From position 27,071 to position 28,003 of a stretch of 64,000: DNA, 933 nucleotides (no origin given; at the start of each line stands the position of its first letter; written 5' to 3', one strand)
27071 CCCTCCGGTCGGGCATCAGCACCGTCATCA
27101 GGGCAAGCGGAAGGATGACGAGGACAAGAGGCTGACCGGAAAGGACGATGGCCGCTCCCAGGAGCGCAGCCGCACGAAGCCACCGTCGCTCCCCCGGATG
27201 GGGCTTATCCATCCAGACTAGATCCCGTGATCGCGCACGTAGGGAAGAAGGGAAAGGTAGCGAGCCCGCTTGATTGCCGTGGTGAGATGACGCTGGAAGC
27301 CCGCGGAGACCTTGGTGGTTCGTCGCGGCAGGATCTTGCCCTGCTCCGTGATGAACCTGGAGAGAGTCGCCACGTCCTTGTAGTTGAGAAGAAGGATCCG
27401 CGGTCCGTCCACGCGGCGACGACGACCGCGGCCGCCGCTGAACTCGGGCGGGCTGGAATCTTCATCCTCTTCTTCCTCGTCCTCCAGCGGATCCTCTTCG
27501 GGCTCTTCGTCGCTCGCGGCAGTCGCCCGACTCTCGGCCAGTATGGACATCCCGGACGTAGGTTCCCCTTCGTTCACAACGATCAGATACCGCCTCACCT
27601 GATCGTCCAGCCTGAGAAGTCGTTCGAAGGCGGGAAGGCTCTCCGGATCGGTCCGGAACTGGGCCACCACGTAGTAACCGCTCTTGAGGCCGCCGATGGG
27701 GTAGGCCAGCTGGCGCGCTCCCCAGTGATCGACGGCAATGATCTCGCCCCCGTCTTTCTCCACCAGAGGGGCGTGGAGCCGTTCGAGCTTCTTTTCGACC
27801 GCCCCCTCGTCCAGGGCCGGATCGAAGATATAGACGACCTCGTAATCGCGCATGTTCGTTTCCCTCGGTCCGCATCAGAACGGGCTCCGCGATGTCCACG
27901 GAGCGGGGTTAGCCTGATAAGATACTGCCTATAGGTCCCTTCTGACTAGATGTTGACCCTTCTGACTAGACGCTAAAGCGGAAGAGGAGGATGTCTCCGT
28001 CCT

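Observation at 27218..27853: In-frame fusion of ribosomal proteins S6 and S18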

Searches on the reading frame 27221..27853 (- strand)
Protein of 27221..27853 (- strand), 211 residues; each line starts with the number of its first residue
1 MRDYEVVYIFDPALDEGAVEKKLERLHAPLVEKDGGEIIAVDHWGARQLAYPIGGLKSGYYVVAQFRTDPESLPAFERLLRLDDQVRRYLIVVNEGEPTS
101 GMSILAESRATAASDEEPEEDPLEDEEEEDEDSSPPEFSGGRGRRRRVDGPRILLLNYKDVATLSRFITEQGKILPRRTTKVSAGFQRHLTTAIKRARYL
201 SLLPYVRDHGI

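Call 3: search_protein_families(library=pfam, proteins=[window:27221-27853:-], max_evalue=0.01)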
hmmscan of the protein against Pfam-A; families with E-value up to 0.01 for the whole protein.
window:27221-27853:- (211 aa): 2 families
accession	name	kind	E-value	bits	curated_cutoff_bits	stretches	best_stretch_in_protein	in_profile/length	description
PF01250.22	Ribosomal_S6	-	2.7e-24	85.6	27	1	4-92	2-89/90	Ribosomal protein S6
PF01084.26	Ribosomal_S18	-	8.4e-21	74.3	21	1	156-203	5-52/52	Ribosomal protein S18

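Call 4: search_protein_families(library=ncbifam, proteins=[window:27221-27853:-], max_evalue=0.01)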
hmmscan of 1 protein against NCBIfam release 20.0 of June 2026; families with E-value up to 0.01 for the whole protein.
window:27221-27853:- (211 aa): 2 families
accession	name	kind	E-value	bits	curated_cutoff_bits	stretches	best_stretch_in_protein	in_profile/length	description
TIGR00165.1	S18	equivalog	3.4e-22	78.4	38.75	1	153-208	15-70/70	30S ribosomal protein S18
TIGR00166.1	S6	equivalog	1.2e-20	73.5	42.9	1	1-95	1-94/95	30S ribosomal protein S6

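Call 5: find_homologous_proteins(query=window:27221-27853:-, max_evalue=0.00001)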
Query window:27221-27853:- (211 aa): 2072 proteins with E <= 0.00001 among 2779 candidates; the best 120 are listed.
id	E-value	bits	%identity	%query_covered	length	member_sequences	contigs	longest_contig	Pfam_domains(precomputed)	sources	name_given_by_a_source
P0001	5.6e-134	462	100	100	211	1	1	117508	PF01084.27,PF01250.23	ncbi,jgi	jgi:small subunit ribosomal protein S6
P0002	2.7e-91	323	72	99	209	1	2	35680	PF01084.27,PF01250.23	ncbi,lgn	-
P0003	1.5e-89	317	69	100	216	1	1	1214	PF01084.27,PF01250.23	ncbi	-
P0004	5.0e-89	316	69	100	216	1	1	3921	PF01084.27,PF01250.23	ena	-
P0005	5.9e-89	315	69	100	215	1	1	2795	PF01084.27,PF01250.23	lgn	-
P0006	8.1e-89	315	66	99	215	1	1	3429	PF01084.27,PF01250.23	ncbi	-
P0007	1.0e-88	315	70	99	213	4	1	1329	PF01084.27,PF01250.23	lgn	-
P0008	3.2e-88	313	68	99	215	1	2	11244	PF01084.27,PF01250.23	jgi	jgi:small subunit ribosomal protein S6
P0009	7.3e-88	312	70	99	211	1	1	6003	PF01084.27,PF01250.23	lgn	-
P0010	9.1e-88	311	67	99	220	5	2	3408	PF01084.27,PF01250.23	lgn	-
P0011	1.4e-87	311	68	99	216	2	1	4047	PF01084.27,PF01250.23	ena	-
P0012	1.5e-87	311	68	99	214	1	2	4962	PF01084.27,PF01250.23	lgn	-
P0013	2.0e-87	310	68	99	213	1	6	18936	PF01084.27,PF01250.23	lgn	-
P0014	2.5e-87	310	68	99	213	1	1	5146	PF01084.27,PF01250.23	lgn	-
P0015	2.8e-87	310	69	99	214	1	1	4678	PF01084.27,PF01250.23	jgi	jgi:small subunit ribosomal protein S6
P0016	3.1e-87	310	68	99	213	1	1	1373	PF01084.27,PF01250.23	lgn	-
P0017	4.2e-87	309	67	100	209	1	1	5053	PF01084.27,PF01250.23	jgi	jgi:small subunit ribosomal protein S6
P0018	5.4e-87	309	68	99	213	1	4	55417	PF01084.27,PF01250.23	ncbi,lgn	-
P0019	9.1e-87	308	68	99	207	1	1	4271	PF01084.27,PF01250.23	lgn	-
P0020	9.9e-87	308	70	99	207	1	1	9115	PF01084.27,PF01250.23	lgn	-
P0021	1.1e-86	308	69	99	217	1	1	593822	PF01084.27,PF01250.23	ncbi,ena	-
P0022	1.3e-86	308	68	99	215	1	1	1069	PF01084.27,PF01250.23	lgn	-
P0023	1.4e-86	308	69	99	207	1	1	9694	PF01084.27,PF01250.23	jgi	jgi:small subunit ribosomal protein S6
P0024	1.6e-86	307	68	99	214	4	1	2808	PF01084.27,PF01250.23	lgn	-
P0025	1.6e-86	307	68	99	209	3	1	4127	PF01084.27,PF01250.23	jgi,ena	-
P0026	1.7e-86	307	67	99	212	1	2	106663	PF01084.27,PF01250.23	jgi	-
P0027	2.2e-86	307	68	99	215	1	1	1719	PF01084.27,PF01250.23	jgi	-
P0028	2.6e-86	307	66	100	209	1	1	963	PF01084.27,PF01250.23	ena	-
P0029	2.9e-86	307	67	99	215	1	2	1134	PF01084.27,PF01250.23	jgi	-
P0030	2.9e-86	307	68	99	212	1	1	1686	PF01084.27,PF01250.23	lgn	-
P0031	3.1e-86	306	68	99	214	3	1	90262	PF01084.27,PF01250.23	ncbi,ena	-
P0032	3.9e-86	306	65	99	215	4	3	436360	PF01084.27,PF01250.23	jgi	jgi:small subunit ribosomal protein S6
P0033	4.0e-86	306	64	100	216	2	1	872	PF01084.27,PF01250.23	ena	-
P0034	4.1e-86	306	69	99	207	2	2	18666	PF01084.27,PF01250.23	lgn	-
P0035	4.3e-86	306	66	99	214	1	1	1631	PF01084.27,PF01250.23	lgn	-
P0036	4.4e-86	306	67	100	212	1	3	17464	PF01084.27,PF01250.23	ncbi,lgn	ncbi:MAG: 30S ribosomal protein S6 [Gemmatimonadota bacterium]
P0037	4.9e-86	306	67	99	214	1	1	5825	PF01084.27,PF01250.23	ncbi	-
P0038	5.0e-86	306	68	99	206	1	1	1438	PF01084.27,PF01250.23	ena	-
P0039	5.1e-86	306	67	99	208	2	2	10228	PF01084.27,PF01250.23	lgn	-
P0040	5.2e-86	306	67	99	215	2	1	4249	PF01084.27,PF01250.23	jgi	-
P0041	5.3e-86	306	67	99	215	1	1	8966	PF01084.27,PF01250.23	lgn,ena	-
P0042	5.6e-86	306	65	99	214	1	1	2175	PF01084.27,PF01250.23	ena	-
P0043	5.6e-86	306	68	99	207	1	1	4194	PF01084.27,PF01250.23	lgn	-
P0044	5.9e-86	306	65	99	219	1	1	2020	PF01084.27,PF01250.23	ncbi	-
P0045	6.0e-86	306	68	99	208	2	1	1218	PF01084.27,PF01250.23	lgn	-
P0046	6.7e-86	305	67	100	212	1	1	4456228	PF01084.27,PF01250.23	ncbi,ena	-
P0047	7.2e-86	305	69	99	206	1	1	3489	PF01084.27,PF01250.23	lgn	-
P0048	7.6e-86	305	66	99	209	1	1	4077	PF01084.27,PF01250.23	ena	-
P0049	7.6e-86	305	67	99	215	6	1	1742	PF01084.27,PF01250.23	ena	-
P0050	7.9e-86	305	70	99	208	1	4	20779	PF01084.27,PF01250.23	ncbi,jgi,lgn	ncbi:MAG: 30S ribosomal protein S6 [Gemmatimonadota bacterium]|jgi:small subunit ribosomal protein S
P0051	8.0e-86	305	66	99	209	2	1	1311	PF01084.27,PF01250.23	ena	-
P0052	8.3e-86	305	65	100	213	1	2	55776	PF01084.27,PF01250.23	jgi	jgi:small subunit ribosomal protein S6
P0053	9.0e-86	305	69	99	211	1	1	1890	PF01084.27,PF01250.23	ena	-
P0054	9.5e-86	305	68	99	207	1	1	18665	PF01084.27,PF01250.23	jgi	-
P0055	9.5e-86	305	69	99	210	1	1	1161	PF01084.27,PF01250.23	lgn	-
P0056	1.0e-85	305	68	99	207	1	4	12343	PF01084.27,PF01250.23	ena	-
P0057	1.1e-85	305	65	99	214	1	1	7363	PF01084.27,PF01250.23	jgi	jgi:small subunit ribosomal protein S6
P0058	1.1e-85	305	67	99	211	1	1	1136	PF01084.27,PF01250.23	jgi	jgi:small subunit ribosomal protein S6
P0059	1.2e-85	305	66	99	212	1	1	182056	PF01084.27,PF01250.23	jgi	-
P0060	1.2e-85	305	65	99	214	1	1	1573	PF01084.27,PF01250.23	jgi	-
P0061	1.2e-85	305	67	99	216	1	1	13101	PF01084.27,PF01250.23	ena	-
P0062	1.4e-85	304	69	99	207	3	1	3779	PF01084.27,PF01250.23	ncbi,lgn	ncbi:MAG: 30S ribosomal protein S6 [Longimicrobiales bacterium]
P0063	1.5e-85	304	66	99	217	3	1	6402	PF01084.27,PF01250.23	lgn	-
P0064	1.5e-85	304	67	99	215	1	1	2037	PF01084.27,PF01250.23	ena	-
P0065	1.5e-85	304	65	100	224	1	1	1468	PF01084.27,PF01250.23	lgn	-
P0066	1.7e-85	304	66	100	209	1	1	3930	PF01084.27,PF01250.23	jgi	jgi:small subunit ribosomal protein S6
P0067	1.7e-85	304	68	99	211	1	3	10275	PF01084.27,PF01250.23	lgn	-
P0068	1.8e-85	304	65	100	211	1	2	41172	PF01084.27,PF01250.23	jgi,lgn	-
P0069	2.0e-85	304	68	99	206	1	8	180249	PF01084.27,PF01250.23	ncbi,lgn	ncbi:MAG: hypothetical protein AMXMBFR53_10600 [Gemmatimonadota bacterium]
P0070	2.0e-85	304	67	99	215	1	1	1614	PF01084.27,PF01250.23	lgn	-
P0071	2.3e-85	304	66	99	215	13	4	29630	PF01084.27,PF01250.23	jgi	jgi:small subunit ribosomal protein S6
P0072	2.3e-85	304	67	99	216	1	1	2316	PF01084.27,PF01250.23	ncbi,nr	ncbi:MAG: 30S ribosomal protein S6 [Gemmatimonadetes bacterium]|nr:30S ribosomal protein S6 [Gemmati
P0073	2.3e-85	304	68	99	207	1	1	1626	PF01084.27,PF01250.23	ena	-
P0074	2.4e-85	304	68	99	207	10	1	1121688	PF01084.27,PF01250.23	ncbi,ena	-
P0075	2.7e-85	303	68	99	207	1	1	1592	PF01084.27,PF01250.23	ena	-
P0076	2.7e-85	303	68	99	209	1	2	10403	PF01084.27,PF01250.23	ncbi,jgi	jgi:small subunit ribosomal protein S6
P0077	2.9e-85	303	67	99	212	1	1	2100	PF01084.27,PF01250.23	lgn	-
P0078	3.1e-85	303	67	99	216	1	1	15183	PF01084.27,PF01250.23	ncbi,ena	-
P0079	3.1e-85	303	67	99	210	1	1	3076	PF01084.27,PF01250.23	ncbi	-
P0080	3.2e-85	303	67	99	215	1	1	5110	PF01084.27,PF01250.23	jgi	jgi:small subunit ribosomal protein S6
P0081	3.2e-85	303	67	99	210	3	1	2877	PF01084.27,PF01250.23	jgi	jgi:small subunit ribosomal protein S6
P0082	3.4e-85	303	64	99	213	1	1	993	PF01084.27,PF01250.23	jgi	jgi:small subunit ribosomal protein S6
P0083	3.4e-85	303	68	99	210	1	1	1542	PF01084.27,PF01250.23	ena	-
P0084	3.6e-85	303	67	99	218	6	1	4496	PF01084.27,PF01250.23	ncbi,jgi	jgi:small subunit ribosomal protein S6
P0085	3.7e-85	303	67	99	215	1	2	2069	PF01084.27,PF01250.23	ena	-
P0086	4.3e-85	303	66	100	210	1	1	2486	PF01084.27,PF01250.23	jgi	jgi:small subunit ribosomal protein S6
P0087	4.5e-85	303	68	99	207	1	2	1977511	PF01084.27,PF01250.23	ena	-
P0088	4.8e-85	303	67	100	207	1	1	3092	PF01084.27,PF01250.23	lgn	-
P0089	5.3e-85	302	66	99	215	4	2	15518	PF01084.27,PF01250.23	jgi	-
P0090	5.5e-85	302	65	99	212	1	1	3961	PF01084.27,PF01250.23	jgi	jgi:small subunit ribosomal protein S6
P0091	5.6e-85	302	67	99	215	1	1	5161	PF01084.27,PF01250.23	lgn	-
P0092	6.1e-85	302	65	100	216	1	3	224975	PF01084.27,PF01250.23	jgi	jgi:small subunit ribosomal protein S6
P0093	6.1e-85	302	68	99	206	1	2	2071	PF01084.27,PF01250.23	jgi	-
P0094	6.1e-85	302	67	99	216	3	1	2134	PF01084.27,PF01250.23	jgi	jgi:small subunit ribosomal protein S6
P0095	6.7e-85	302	68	99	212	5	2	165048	PF01084.27,PF01250.23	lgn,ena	-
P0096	7.5e-85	302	68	99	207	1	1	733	PF01084.27,PF01250.23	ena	-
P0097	7.9e-85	302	64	100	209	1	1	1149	PF01084.27,PF01250.23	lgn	-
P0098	8.0e-85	302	67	99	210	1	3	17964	PF01084.27,PF01250.23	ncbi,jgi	ncbi:MAG: 30S ribosomal protein S6 [Gemmatimonadota bacterium]|jgi:small subunit ribosomal protein S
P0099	8.7e-85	302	67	99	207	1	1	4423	PF01084.27,PF01250.23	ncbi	-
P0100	9.0e-85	302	65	99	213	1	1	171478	PF01084.27,PF01250.23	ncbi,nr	ncbi:MAG: 30S ribosomal protein S6 [Gemmatimonadales bacterium]|nr:MAG: 30S ribosomal protein S6 [Ge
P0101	9.2e-85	302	65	100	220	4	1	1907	PF01084.27,PF01250.23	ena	-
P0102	9.5e-85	302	66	99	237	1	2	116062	PF01084.27,PF01250.23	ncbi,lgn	-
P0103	1.0e-84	301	68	99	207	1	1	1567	PF01084.27,PF01250.23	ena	-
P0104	1.1e-84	301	66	99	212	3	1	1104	PF01084.27,PF01250.23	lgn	-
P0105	1.1e-84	301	65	100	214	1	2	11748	PF01084.27,PF01250.23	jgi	-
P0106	1.2e-84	301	68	99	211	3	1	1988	PF01084.27,PF01250.23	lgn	-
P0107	1.3e-84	301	64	100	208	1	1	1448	PF01084.27,PF01250.23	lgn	-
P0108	1.3e-84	301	63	99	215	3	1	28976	PF01084.27,PF01250.23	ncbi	-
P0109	1.3e-84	301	65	99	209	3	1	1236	PF01084.27,PF01250.23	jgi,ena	-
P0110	1.3e-84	301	66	99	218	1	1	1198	PF01084.27,PF01250.23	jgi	-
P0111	1.4e-84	301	66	98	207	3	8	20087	PF01084.27,PF01250.23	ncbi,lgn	-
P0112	1.5e-84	301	66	100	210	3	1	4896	PF01084.27,PF01250.23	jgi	jgi:small subunit ribosomal protein S6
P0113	1.5e-84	301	65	99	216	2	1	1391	PF01084.27,PF01250.23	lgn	-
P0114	1.5e-84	301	66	99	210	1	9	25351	PF01084.27,PF01250.23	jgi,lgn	jgi:small subunit ribosomal protein S6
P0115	1.6e-84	301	66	99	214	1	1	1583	PF01084.27,PF01250.23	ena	-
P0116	1.6e-84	301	65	100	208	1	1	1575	PF01084.27,PF01250.23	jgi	jgi:small subunit ribosomal protein S6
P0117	1.6e-84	301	66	99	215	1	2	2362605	PF01084.27,PF01250.23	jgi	jgi:small subunit ribosomal protein S6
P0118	1.6e-84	301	68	99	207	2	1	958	PF01084.27,PF01250.23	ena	-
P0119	1.6e-84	301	66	99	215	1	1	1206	PF01084.27,PF01250.23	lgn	-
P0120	1.7e-84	301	68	99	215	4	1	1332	PF01084.27,PF01250.23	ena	-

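Call 8: find_related_loci(query=window:27221-27853:-, collection=genome_contigs, flank=4000)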
Query window:27221-27853:- (211 aa) in genome_contigs; peptide patterns used: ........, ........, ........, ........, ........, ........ (x = any residue, [..] = any of these).
600 stretches matched a pattern (row limit reached: there are more); 73 encode a relative of the query (tblastn E <= 1e-3); 73 distinct loci.
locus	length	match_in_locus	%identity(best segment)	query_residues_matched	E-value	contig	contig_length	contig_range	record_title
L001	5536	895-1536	62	1-207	1e-84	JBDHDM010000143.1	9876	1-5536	MAG: Gemmatimonadota bacterium isolate M8-32_Bin_247 M8-32_Bin_247_scaffold_26201, whole genome shotgun sequence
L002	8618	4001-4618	67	1-209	2e-82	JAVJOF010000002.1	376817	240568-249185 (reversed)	MAG: Longimicrobiales bacterium isolate A1-SPW-16 k141_28947, whole genome shotgun sequence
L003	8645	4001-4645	61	1-207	8e-79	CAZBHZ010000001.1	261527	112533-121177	MAG TPA_asm: uncultured Gemmatimonadaceae bacterium isolate SRP134809_co1_426 genome assembly, contig: NODE_14_length_26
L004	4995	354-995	63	1-209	2e-78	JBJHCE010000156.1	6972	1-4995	MAG: Gemmatimonadales bacterium isolate SF2967_J5348.metabat2_refined.033 NODE_10640_length_6972_cov_4.681373, whole gen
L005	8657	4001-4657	60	1-209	4e-78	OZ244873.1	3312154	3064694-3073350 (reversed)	MAG: Longimicrobiales bacterium isolate 10f198b5-b321-4610-bb1c-f943e6237064 genome assembly, chromosome: 1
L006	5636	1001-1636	62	1-207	4e-77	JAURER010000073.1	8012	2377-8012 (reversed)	MAG: Gemmatimonadota bacterium isolate SFB_3D_100_46 k141_1536964_length_8012_cov_20.2602, whole genome shotgun sequence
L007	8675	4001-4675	60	1-209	2e-74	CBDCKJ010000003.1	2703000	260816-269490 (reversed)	MAG: Longimicrobiales bacterium isolate e5e6e237-df96-4168-887b-12d3b9a40ed9 genome assembly, contig: contig_3, whole ge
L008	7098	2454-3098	65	1-209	1e-74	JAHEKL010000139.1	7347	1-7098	MAG: Gammaproteobacteria bacterium isolate Ww582 NODE_38857_length_7347_cov_2.581373, whole genome shotgun sequence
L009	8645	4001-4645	60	1-209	6e-74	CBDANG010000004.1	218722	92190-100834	MAG: Longimicrobiales bacterium isolate 4ff8b307-611f-46ce-b64a-39cb625f8d25 genome assembly, contig: contig_4, whole ge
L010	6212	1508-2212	55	1-210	7e-73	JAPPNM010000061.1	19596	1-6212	MAG: Gemmatimonadota bacterium isolate RHO3_bin_71 NODE_4374_length_19596_cov_86.868942, whole genome shotgun sequence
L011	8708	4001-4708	41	1-209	2e-46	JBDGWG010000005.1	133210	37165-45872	MAG: Gemmatimonadota bacterium isolate M3-2_Bin_396 M3-2_Bin_396_scaffold_455, whole genome shotgun sequence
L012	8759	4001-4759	41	1-209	2e-45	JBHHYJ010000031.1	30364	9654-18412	MAG: Gemmatimonadota bacterium isolate Maj_2_bin.59 NODE_612_length_30364_cov_14.807879, whole genome shotgun sequence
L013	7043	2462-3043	40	1-209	4e-42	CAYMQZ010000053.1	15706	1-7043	MAG TPA_asm: uncultured Gemmatimonadota bacterium isolate SRP284430_co1_87 genome assembly, contig: NODE_2422_length_157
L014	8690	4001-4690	39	1-209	1e-41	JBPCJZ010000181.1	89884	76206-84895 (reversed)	MAG: Gemmatimonadota bacterium isolate TH_ant_mag_39 S1Ck127_8156204_flag_0_multi_50.1917_len_89884, whole genome shotgu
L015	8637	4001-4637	60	1-209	7e-35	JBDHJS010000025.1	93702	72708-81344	MAG: Gemmatimonadota bacterium isolate BHB10-26_Bin_292 BHB10-26_Bin_292_scaffold_1644, whole genome shotgun sequence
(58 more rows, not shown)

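Call 20: list_cluster_members(proteins=[P0001, P0046, P0117, P0021, P0074, P0087, P0032, P0002, P0059, P0092])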
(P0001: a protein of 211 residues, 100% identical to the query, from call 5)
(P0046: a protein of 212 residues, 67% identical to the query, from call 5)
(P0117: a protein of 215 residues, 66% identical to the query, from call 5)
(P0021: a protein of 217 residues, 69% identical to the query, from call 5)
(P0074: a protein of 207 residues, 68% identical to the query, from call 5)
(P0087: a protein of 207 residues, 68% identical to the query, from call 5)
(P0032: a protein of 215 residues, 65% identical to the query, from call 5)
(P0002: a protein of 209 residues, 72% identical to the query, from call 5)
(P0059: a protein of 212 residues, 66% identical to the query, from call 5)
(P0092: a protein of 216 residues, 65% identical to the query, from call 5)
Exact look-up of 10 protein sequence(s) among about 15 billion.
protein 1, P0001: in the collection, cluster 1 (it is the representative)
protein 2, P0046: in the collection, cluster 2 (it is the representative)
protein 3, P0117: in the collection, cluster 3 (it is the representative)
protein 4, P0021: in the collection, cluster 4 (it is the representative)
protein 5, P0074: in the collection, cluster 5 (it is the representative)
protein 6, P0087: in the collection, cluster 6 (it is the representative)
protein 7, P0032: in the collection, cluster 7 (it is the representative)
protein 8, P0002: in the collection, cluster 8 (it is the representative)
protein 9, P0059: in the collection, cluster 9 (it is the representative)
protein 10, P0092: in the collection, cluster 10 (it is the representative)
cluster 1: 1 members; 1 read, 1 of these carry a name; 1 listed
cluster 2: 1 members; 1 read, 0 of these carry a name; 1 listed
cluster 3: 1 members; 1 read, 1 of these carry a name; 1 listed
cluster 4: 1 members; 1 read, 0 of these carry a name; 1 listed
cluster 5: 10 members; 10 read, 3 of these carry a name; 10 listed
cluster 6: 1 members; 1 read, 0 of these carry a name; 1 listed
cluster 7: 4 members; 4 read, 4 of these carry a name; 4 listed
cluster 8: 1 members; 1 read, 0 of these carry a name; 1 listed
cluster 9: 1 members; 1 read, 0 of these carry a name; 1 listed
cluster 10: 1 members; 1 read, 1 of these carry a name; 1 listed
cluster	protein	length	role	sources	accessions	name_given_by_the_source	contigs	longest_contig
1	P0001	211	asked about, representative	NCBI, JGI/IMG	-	small subunit ribosomal protein S6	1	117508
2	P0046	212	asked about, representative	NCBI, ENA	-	-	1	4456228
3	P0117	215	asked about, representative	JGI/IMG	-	small subunit ribosomal protein S6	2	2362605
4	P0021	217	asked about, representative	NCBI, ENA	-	-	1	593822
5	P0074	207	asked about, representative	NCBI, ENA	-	-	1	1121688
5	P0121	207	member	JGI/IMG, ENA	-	small subunit ribosomal protein S6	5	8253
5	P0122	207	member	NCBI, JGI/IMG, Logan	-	small subunit ribosomal protein S6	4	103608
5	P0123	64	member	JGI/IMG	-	small subunit ribosomal protein S18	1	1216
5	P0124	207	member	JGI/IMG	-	-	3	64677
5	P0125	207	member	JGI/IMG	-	-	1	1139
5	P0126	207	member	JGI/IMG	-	-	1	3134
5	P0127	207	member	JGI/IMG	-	-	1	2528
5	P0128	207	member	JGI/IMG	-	-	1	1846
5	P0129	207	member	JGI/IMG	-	-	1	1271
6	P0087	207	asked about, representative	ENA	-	-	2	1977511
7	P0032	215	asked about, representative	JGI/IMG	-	small subunit ribosomal protein S6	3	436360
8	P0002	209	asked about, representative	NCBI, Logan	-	-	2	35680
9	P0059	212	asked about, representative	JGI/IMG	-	-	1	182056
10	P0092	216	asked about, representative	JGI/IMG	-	small subunit ribosomal protein S6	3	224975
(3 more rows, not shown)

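Call 21: find_encoding_contigs(protein=P0046, flank=6000, max_places=2)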
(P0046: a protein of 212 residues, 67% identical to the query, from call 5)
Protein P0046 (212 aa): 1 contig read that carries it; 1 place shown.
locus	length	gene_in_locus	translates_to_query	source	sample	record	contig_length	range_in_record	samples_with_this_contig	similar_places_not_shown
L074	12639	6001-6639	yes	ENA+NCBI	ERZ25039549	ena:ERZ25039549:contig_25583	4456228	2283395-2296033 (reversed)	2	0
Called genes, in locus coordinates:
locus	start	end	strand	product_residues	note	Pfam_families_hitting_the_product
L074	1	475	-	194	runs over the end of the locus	-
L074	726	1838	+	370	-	PF01926:MMR_HSR1, PF02421:FeoB_N (weak), PF06071:YchF-GTPase_C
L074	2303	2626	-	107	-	-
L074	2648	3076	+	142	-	-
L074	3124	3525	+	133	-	-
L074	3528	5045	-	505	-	PF00672:HAMP, PF00512:HisKA, PF13581:HATPase_c_2 (faint), PF02518:HATPase_c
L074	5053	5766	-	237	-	-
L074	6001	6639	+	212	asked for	PF01250:Ribosomal_S6, PF01084:Ribosomal_S18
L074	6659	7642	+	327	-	PF09991:DUF2232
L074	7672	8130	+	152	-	PF01281:Ribosomal_L9_N, PF03948:Ribosomal_L9_C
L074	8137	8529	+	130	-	PF02410:RsfS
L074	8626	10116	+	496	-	PF05036:SPOR (faint)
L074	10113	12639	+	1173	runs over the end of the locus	PF02463:SMC_N, PF13175:AAA_15, PF13476:AAA_23, PF06470:SMC_hinge (weak), PF13304:AAA_21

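Call 22: find_encoding_contigs(protein=P0001, flank=3000, max_places=2)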
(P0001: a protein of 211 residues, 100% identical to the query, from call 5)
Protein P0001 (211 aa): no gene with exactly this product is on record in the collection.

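Call 31: search_protein_representatives(protein=window:27221-27853:-)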
Query: 211 residues. Proteins with E-value up to 0.001 (for the whole library): 11238; up to 1e-10: 890; up to 1e-30: 21. The best 150 are listed.
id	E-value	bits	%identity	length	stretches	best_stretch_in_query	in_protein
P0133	9.3e-66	237.9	55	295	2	102-210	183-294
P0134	3.9e-65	235.9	56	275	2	106-209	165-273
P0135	9.1e-61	221.6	59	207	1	1-209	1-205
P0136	2.4e-49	184.3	60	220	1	41-201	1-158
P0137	2.5e-49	184.2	65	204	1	63-209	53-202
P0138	1.1e-48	182.1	70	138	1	80-210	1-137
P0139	5.8e-46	173.3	64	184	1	1-143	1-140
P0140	1.3e-43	165.6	49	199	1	2-208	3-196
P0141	2.7e-42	161.3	61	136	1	1-131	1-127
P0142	4.5e-42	160.6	55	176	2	1-132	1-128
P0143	4.3e-40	154.1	65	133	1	88-209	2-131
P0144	1.1e-39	152.7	55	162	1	1-150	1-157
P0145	4.2e-38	147.6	71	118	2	132-208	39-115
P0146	9.2e-38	146.5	63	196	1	1-127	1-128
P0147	4.6e-36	140.9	51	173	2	2-111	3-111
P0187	4.2e-21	92.1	75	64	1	149-209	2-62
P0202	9.1e-20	87.7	33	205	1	1-206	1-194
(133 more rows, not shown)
